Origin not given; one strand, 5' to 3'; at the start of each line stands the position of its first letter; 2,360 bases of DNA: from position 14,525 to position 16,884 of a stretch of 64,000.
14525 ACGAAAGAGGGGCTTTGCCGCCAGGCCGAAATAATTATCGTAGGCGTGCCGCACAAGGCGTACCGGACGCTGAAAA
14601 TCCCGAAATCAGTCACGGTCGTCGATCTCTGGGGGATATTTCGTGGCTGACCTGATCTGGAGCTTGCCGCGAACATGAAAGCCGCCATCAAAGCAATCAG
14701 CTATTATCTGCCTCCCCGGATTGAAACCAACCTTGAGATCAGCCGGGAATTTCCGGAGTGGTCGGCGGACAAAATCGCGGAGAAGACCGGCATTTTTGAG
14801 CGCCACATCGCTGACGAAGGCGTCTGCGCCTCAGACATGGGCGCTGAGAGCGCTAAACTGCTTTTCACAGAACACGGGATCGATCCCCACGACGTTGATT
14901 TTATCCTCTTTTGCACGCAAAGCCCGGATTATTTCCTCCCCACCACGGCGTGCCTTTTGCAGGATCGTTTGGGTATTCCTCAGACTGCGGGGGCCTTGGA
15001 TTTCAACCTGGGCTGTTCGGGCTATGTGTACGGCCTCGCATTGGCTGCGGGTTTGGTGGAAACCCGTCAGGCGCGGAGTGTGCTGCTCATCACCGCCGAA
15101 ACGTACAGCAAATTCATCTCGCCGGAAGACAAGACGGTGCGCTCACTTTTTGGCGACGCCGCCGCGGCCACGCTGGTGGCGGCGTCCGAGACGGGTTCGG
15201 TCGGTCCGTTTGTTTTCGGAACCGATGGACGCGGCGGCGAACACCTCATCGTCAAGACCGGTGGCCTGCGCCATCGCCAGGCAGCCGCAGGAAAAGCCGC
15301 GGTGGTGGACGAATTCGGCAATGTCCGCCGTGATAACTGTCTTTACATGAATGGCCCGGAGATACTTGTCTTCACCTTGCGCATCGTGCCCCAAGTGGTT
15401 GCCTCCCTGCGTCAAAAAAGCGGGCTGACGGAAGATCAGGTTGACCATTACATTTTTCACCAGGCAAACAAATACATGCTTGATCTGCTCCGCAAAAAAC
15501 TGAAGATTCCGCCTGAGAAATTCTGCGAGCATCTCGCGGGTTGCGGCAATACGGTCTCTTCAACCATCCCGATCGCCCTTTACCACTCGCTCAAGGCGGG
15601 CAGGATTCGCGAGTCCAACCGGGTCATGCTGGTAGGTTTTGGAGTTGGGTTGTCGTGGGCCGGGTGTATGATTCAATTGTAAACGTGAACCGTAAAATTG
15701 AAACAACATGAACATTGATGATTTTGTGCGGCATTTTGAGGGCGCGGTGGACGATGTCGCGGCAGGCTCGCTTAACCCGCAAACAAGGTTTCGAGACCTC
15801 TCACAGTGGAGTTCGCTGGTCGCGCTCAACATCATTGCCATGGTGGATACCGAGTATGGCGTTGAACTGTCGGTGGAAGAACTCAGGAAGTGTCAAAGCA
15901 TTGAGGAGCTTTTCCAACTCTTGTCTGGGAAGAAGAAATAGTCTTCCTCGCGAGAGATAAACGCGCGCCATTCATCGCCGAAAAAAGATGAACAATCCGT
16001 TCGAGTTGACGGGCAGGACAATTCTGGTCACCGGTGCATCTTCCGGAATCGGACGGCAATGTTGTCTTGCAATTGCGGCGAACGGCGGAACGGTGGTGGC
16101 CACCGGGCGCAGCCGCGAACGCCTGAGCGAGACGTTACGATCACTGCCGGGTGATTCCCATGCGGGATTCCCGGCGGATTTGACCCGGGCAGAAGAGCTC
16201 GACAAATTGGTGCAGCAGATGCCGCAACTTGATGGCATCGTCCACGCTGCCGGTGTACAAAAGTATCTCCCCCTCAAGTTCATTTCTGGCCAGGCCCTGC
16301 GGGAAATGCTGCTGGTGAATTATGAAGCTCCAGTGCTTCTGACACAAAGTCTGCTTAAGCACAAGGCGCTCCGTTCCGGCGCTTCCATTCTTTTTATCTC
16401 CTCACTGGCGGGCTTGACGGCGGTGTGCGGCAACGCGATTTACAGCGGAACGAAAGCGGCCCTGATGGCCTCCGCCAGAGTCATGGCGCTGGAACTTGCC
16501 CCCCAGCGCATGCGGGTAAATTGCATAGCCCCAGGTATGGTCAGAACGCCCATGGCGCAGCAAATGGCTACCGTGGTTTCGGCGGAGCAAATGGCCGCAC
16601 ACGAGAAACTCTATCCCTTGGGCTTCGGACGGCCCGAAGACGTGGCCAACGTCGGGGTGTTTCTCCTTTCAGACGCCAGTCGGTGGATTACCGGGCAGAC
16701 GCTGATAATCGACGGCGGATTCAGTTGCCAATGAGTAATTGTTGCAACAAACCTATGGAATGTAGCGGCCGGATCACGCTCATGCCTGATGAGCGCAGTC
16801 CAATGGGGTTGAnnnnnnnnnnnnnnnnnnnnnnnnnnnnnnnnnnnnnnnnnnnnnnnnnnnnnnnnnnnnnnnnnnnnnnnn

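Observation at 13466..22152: Amino-sugar locus coupling a private KASIII-ACP-ketoreductase module to an Arn/Wbp-like nucleotide-sugar pathway and a GT-C transferase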

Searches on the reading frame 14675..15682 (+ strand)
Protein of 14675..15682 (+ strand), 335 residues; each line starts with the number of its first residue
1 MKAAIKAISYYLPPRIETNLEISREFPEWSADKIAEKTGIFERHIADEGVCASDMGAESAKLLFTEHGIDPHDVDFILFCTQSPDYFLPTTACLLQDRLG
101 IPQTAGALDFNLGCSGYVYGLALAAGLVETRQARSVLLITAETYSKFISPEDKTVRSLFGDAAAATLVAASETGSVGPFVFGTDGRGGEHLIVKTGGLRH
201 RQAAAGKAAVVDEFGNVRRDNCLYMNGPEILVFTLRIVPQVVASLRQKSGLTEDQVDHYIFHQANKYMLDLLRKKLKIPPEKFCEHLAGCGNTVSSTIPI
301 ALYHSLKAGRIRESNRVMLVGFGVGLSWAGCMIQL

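Call 3: search_protein_families(library=pfam, proteins=[window:14675-15682:+])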
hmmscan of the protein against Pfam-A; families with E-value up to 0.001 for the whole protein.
window:14675-15682:+ (335 aa): 3 families
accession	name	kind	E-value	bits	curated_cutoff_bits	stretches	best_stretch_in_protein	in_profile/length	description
PF08541.16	ACP_syn_III_C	-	6.4e-29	100.4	26.6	1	247-334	2-89/90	3-Oxoacyl-[acyl-carrier-protein (ACP)] synthase III C terminal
PF08545.16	ACP_syn_III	-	1.1e-21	76.9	24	1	108-185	1-80/80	3-Oxoacyl-[acyl-carrier-protein (ACP)] synthase III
PF00195.25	Chal_sti_synt_N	-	2.6e-09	37.3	27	1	45-170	94-223/225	Chalcone and stilbene synthases, N-terminal domain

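Call 4: search_protein_families(library=ncbifam, proteins=[window:14675-15682:+])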
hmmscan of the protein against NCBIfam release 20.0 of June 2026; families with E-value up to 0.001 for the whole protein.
window:14675-15682:+ (335 aa): 14 families
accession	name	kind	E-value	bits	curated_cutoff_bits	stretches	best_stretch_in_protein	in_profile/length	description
NF006829.0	PRK09352.1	subfamily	3.3e-79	266.2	249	1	2-334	4-320/322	beta-ketoacyl-ACP synthase 3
TIGR00747.1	fabH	subfamily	1.8e-69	234.3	292.1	1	1-334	1-321/322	beta-ketoacyl-ACP synthase III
NF009519.0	PRK12880.1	equivalog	1.3e-52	179.3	436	1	37-333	45-336/353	beta-ketoacyl-ACP synthase III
NF004623.0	PRK05963.1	equivalog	3.8e-47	161.2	437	1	5-329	8-322/328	beta-ketoacyl-ACP synthase III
NF005541.0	PRK07204.1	equivalog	8.9e-42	143.6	402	1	3-333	5-327/329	beta-ketoacyl-ACP synthase III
NF005308.0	PRK06840.1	equivalog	8.7e-31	107.2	315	1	2-334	4-334/339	3-oxoacyl-ACP synthase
NF006720.0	PRK09258.1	equivalog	3.1e-30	105.6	285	1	3-328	6-331/338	3-oxoacyl-ACP synthase III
NF005703.0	PRK07515.1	equivalog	2.2e-24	86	304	1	44-333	88-370/373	beta-ketoacyl-ACP synthase III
NF003274.0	PRK04262.1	equivalog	1.1e-19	70.7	244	2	9-172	9-168/347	hydroxymethylglutaryl-CoA synthase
TIGR00748.1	HMG_CoA_syn_Arc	equivalog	9.2e-13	48.1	353.35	2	9-144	8-142/345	hydroxymethylglutaryl-CoA synthase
NF042429.2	DHPHCoAsyn_DpgA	equivalog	1.3e-10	40.7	425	1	50-324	68-339/350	3,5-dihydroxyphenylacetyl-CoA synthase DpgA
NF005293.2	PRK06816.1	subfamily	3.5e-10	39.5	450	1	241-319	277-360/378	StlD/DarB family beta-ketosynthase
NF053539.1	resorcinol_DarB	exception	4.9e-07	29.2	550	1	244-320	279-360/377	dialkylresorcinol biosynthesis protein DarB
TIGR01835.1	HMG-CoA-S_prok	equivalog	0.00059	18.7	360.35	1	54-169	51-161/382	hydroxymethylglutaryl-CoA synthase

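Call 20: find_encoding_contigs(protein=window:14675-15682:+, flank=10000, max_places=6)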
Protein window:14675-15682:+ (335 aa): 21 contigs read that carry it; 6 places shown.
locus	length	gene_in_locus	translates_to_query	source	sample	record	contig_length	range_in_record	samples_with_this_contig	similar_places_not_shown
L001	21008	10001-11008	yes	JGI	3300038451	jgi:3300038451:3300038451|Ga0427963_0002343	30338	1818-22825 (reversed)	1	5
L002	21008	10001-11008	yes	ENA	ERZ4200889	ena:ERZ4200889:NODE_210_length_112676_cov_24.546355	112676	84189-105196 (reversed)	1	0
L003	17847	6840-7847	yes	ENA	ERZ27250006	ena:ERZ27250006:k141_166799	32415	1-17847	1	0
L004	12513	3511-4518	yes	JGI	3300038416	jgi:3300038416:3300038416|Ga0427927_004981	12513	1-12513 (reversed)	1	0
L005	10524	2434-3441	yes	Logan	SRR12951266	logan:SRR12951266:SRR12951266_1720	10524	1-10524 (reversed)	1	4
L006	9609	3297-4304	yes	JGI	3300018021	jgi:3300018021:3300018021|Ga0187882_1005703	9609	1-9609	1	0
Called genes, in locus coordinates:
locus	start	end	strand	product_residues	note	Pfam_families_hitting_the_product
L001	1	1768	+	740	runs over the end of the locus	PF13414:TPR_11 (faint)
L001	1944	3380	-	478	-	PF02843:GARS_C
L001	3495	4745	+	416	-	PF04055:Radical_SAM, PF06968:BATS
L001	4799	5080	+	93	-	PF02597:ThiS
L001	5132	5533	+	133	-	PF07578:LAB_N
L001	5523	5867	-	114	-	-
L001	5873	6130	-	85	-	-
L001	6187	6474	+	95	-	PF01176:eIF-1a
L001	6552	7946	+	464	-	PF00753:Lactamase_B, PF12706:Lactamase_B_2 (weak), PF16661:Lactamase_B_6, PF10996:Beta-Casp, PF07521:RMMBL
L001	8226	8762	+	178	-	PF00293:NUDIX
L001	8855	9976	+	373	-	PF03721:UDPG_MGDP_dh_N, PF00984:UDPG_MGDP_dh, PF03720:UDPG_MGDP_dh_C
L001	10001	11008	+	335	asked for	PF00195:Chal_sti_synt_N, PF08545:ACP_syn_III, PF08541:ACP_syn_III_C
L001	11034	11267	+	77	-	PF00550:PP-binding (weak)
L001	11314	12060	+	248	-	PF00106:adh_short, PF01370:Epimerase, PF08659:KR, PF13561:adh_short_C2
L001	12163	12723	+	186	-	PF00132:Hexapep (faint)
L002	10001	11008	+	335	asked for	PF00195:Chal_sti_synt_N, PF08545:ACP_syn_III, PF08541:ACP_syn_III_C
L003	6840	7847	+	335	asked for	PF00195:Chal_sti_synt_N, PF08545:ACP_syn_III, PF08541:ACP_syn_III_C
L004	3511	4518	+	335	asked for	PF00195:Chal_sti_synt_N, PF08545:ACP_syn_III, PF08541:ACP_syn_III_C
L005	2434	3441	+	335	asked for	PF00195:Chal_sti_synt_N, PF08545:ACP_syn_III, PF08541:ACP_syn_III_C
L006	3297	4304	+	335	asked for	PF00195:Chal_sti_synt_N, PF08545:ACP_syn_III, PF08541:ACP_syn_III_C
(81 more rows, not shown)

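Call 49: find_homologous_proteins(query=window:14675-15682:+, max_evalue=1e-30)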
Query window:14675-15682:+ (335 aa): 8000 proteins with E <= 1e-30 among 8000 candidates; the best 120 are listed.
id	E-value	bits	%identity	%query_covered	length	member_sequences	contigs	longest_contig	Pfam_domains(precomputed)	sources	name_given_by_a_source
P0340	5.8e-178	609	77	100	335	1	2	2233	PF08545.17,PF08541.17,PF00195.26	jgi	jgi:3-oxoacyl-[acyl-carrier-protein] synthase-3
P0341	2.5e-175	600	76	100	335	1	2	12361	PF08545.17,PF08541.17,PF00195.26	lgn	-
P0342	4.1e-173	593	77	100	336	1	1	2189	PF08545.17,PF08541.17,PF00195.26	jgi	jgi:3-oxoacyl-[acyl-carrier-protein] synthase-3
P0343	3.8e-170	583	76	100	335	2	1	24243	PF08545.17,PF08541.17,PF00195.26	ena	-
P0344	1.1e-164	565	73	100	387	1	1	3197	PF08545.17,PF08541.17,PF00195.26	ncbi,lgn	-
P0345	1.9e-164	565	74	100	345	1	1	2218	PF08545.17,PF08541.17,PF00195.26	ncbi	-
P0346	5.5e-163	560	75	94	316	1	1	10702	PF08545.17,PF08541.17,PF00195.26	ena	-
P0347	3.6e-155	534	68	99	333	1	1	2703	PF08545.17,PF08541.17,PF00195.26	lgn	-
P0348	7.8e-155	533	100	71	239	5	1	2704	PF08545.17,PF00195.26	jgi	-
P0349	2.4e-153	528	68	100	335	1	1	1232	PF08545.17,PF08541.17,PF00195.26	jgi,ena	-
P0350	3.6e-146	505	79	84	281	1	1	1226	PF08545.17,PF08541.17,PF00195.26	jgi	jgi:3-oxoacyl-[acyl-carrier-protein] synthase-3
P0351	6.4e-145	500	64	100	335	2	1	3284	PF08545.17,PF08541.17,PF00195.26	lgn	-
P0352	1.4e-143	496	76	87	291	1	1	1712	PF08545.17,PF08541.17,PF00195.26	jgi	jgi:3-oxoacyl-[acyl-carrier-protein] synthase-3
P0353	8.5e-142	490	64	100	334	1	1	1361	PF08545.17,PF08541.17,PF00195.26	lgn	-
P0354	2.5e-140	485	61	100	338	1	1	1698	PF08545.17,PF08541.17,PF00195.26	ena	-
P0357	4.5e-140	485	61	100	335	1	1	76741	PF08545.17,PF08541.17,PF00195.26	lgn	-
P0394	5.0e-132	458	60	100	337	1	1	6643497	PF08545.17,PF08541.17,PF00195.26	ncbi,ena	-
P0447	9.1e-127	441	59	100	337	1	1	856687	PF08545.17,PF08541.17,PF08392.19,PF00195.26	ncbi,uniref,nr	ncbi:ketoacyl-ACP synthase III [Pinibacter soli]|uniref:Ketoacyl-ACP synthase III n=1 Tax=Pinibacter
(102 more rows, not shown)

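Call 50: find_encoding_contigs(protein=P0447, flank=7000, max_places=1)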
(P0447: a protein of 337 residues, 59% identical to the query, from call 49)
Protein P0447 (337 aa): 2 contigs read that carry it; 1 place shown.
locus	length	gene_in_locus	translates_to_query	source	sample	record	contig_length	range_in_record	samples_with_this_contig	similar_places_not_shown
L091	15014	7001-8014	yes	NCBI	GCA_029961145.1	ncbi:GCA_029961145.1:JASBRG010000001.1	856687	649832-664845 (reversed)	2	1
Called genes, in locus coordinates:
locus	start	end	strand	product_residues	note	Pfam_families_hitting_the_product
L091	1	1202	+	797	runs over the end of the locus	PF13807:GNVR, PF01656:CbiA (weak)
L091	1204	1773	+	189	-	PF25084:LbH_EIF2B, PF00132:Hexapep, PF25087:GMPPB_C (weak), PF00132:Hexapep, PF14602:Hexapep_2 (weak)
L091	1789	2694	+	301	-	PF01061:ABC2_membrane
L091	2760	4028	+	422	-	PF00005:ABC_tran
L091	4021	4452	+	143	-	PF05523:FdtA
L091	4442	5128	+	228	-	PF25087:GMPPB_C, PF25084:LbH_EIF2B (faint), PF00132:Hexapep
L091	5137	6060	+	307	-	PF00251:Glyco_hydro_32N (faint), PF24793:GINT1_N (weak)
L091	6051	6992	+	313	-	-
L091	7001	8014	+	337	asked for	PF00195:Chal_sti_synt_N, PF08392:FAE1_CUT1_RppA (weak), PF08545:ACP_syn_III, PF08541:ACP_syn_III_C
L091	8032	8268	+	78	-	-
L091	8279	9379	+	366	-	PF01041:DegT_DnrJ_EryC1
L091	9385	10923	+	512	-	PF13692:Glyco_trans_1_4 (faint)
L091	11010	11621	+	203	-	PF25084:LbH_EIF2B (faint), PF25087:GMPPB_C (faint), PF00132:Hexapep, PF14602:Hexapep_2 (weak)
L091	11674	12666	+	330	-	-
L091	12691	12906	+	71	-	-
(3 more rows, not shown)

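Call 51: find_encoding_contigs(protein=P0394, flank=7000, max_places=1)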
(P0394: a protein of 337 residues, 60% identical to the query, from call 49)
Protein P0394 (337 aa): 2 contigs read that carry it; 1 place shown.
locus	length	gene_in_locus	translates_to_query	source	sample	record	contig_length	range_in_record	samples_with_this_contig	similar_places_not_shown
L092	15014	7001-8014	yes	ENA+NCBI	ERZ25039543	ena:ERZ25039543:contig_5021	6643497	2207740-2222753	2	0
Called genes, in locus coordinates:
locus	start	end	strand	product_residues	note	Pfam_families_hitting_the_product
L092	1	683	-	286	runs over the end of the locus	PF05050:Methyltransf_21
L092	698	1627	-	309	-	PF00535:Glycos_transf_2, PF10111:Glyco_tranf_2_2, PF13641:Glyco_tranf_2_3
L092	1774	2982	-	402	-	PF01943:Polysacc_synt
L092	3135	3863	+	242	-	PF13302:Acetyltransf_3 (weak)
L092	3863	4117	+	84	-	PF00550:PP-binding (weak)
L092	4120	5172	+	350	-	PF08545:ACP_syn_III, PF08541:ACP_syn_III_C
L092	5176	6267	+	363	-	PF00355:Rieske, PF00848:Ring_hydroxyl_A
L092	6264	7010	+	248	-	PF00106:adh_short, PF01370:Epimerase (weak), PF08659:KR, PF13561:adh_short_C2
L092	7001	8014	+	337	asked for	PF00195:Chal_sti_synt_N (weak), PF08545:ACP_syn_III, PF08541:ACP_syn_III_C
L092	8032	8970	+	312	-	PF00535:Glycos_transf_2, PF10111:Glyco_tranf_2_2 (weak)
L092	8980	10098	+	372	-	PF00355:Rieske, PF00848:Ring_hydroxyl_A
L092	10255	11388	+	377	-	PF01041:DegT_DnrJ_EryC1, PF00155:Aminotran_1_2 (weak)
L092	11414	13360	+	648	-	-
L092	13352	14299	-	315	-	PF00535:Glycos_transf_2, PF10111:Glyco_tranf_2_2 (weak), PF13641:Glyco_tranf_2_3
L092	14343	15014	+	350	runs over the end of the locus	PF02709:Glyco_transf_7C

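Call 52: find_encoding_contigs(protein=P0357, flank=7000, max_places=1)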
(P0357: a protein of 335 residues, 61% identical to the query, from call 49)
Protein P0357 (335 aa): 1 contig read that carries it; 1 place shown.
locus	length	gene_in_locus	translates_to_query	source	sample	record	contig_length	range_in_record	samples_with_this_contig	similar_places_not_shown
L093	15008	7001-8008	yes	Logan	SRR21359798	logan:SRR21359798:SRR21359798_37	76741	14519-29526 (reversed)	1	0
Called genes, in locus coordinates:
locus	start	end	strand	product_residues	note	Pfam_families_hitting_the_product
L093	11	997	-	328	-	PF01073:3Beta_HSD, PF01370:Epimerase, PF02719:Polysacc_synt_2, PF04321:RmlD_sub_bind, PF16363:GDP_Man_Dehyd, PF07993:NAD_binding_4 (weak)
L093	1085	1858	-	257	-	PF13739:PdaC, PF11738:DUF3298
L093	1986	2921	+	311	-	PF00535:Glycos_transf_2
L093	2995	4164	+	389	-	PF01075:Glyco_transf_9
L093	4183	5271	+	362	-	PF00534:Glycos_transf_1, PF13692:Glyco_trans_1_4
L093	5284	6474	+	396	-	PF00534:Glycos_transf_1, PF13692:Glyco_trans_1_4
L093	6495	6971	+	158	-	-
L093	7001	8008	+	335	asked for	PF00195:Chal_sti_synt_N (weak), PF08545:ACP_syn_III, PF08541:ACP_syn_III_C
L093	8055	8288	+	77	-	-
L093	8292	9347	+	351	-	PF08545:ACP_syn_III, PF08541:ACP_syn_III_C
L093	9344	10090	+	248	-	PF00106:adh_short, PF08659:KR, PF13561:adh_short_C2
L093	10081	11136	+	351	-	-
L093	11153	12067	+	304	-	PF01522:Polysacc_deac_1, PF03065:Glyco_hydro_57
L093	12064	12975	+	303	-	PF01073:3Beta_HSD, PF01370:Epimerase, PF02719:Polysacc_synt_2, PF04321:RmlD_sub_bind, PF13460:NAD_binding_10, PF16363:GDP_Man_Dehyd, PF07993:NAD_binding_4 (weak)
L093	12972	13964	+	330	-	PF01073:3Beta_HSD, PF01370:Epimerase, PF02719:Polysacc_synt_2, PF04321:RmlD_sub_bind, PF05368:NmrA, PF13460:NAD_binding_10, PF16363:GDP_Man_Dehyd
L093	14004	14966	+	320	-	PF01041:DegT_DnrJ_EryC1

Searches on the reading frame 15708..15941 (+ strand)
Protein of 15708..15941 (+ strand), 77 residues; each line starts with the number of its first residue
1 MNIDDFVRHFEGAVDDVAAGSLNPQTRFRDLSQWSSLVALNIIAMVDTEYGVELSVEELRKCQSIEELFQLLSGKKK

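Call 3: search_protein_families(library=pfam, proteins=[window:15708-15941:+])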
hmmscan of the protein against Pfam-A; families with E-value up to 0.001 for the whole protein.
window:15708-15941:+ (77 aa): 1 family
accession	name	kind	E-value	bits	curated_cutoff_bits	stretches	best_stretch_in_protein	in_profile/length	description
PF00550.31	PP-binding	-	2.7e-06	27.9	20.8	1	16-71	12-66/67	Phosphopantetheine attachment site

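Call 4: search_protein_families(library=ncbifam, proteins=[window:15708-15941:+])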
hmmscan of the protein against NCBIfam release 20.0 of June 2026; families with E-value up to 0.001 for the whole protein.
window:15708-15941:+ (77 aa): 0 families

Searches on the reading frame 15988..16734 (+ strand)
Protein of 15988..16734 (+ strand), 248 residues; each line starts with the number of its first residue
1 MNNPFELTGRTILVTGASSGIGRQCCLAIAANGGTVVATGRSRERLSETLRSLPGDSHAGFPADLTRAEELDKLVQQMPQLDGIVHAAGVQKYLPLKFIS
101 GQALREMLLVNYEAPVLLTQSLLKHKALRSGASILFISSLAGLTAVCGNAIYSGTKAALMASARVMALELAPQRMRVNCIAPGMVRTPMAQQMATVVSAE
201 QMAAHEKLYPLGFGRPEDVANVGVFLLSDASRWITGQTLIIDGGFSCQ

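Call 3: search_protein_families(library=pfam, proteins=[window:15988-16734:+])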
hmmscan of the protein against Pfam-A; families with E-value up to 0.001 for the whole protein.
window:15988-16734:+ (248 aa): 5 families
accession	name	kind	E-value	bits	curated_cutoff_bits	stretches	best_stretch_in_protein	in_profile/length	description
PF13561.12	adh_short_C2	-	3.4e-50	171.2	27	1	16-246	1-236/236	Enoyl-(Acyl carrier protein) reductase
PF00106.31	adh_short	-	3.5e-42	144.6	26.6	1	11-193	2-190/195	short chain dehydrogenase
PF08659.16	KR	-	8.3e-12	45.8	22.6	1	11-165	2-162/180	KR domain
PF01370.27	Epimerase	-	7.4e-08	32.5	20.9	1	12-102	1-85/240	NAD dependent epimerase/dehydratase family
PF23441.1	SDR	-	0.00052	19.9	27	1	82-244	92-254/258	SDR-like rossmann domain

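Call 4: search_protein_families(library=ncbifam, proteins=[window:15988-16734:+])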
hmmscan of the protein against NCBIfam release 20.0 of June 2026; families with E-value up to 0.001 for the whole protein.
window:15988-16734:+ (248 aa): 233 families (the best 25 are shown)
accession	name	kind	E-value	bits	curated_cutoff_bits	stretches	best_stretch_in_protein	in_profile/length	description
NF005559.1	PRK07231.1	subfamily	2.5e-56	191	215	1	7-245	2-247/249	glucose 1-dehydrogenase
NF047420.2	EF_P_mod_YmfI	equivalog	1.7e-46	158.9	238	1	12-245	2-235/236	elongation factor P 5-aminopentanone reductase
NF005067.0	PRK06484.1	equivalog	1.4e-43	149.3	713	1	8-247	8-253/524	short chain dehydrogenase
NF009468.0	PRK12826.1-4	equivalog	1.8e-43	149.1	318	1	6-244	4-246/256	SDR family oxidoreductase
NF009466.0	PRK12826.1-2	subfamily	2.2e-42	145.3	222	1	10-247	4-246/248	3-oxoacyl-ACP reductase FabG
NF004791.0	PRK06138.1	equivalog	1.4e-40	139.2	312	1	6-247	2-251/252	SDR family oxidoreductase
NF004778.0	PRK06124.1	equivalog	5.1e-40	137.5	303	1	2-247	4-254/256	SDR family oxidoreductase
NF052558.1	MBtsdlDhBudC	equivalog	1.9e-39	135.7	270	1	8-246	2-242/250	meso-2,3-butanediol dehydrogenase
NF005449.0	PRK07041.1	equivalog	2.1e-39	135.8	257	1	6-244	4-236/240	SDR family oxidoreductase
TIGR01830.1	3oxo_ACP_reduc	equivalog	4.6e-39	134.5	297.75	1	13-245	2-238/239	3-oxoacyl-[acyl-carrier-protein] reductase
NF005467.0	PRK07060.1-5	equivalog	7.1e-39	133.8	360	1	1-246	1-243/245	SDR family oxidoreductase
NF005893.0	PRK07856.1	equivalog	2.3e-38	131.9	255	1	3-244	3-240/255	SDR family oxidoreductase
NF006070.0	PRK08213.1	subfamily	2.8e-38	131.9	279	1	3-246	6-257/259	gluconate 5-dehydrogenase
NF005075.0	PRK06500.1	equivalog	3.2e-38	131.5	336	1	7-246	4-247/249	SDR family oxidoreductase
NF005681.0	PRK07478.1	subfamily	5.4e-38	130.8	267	1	6-247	3-251/254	SDR family oxidoreductase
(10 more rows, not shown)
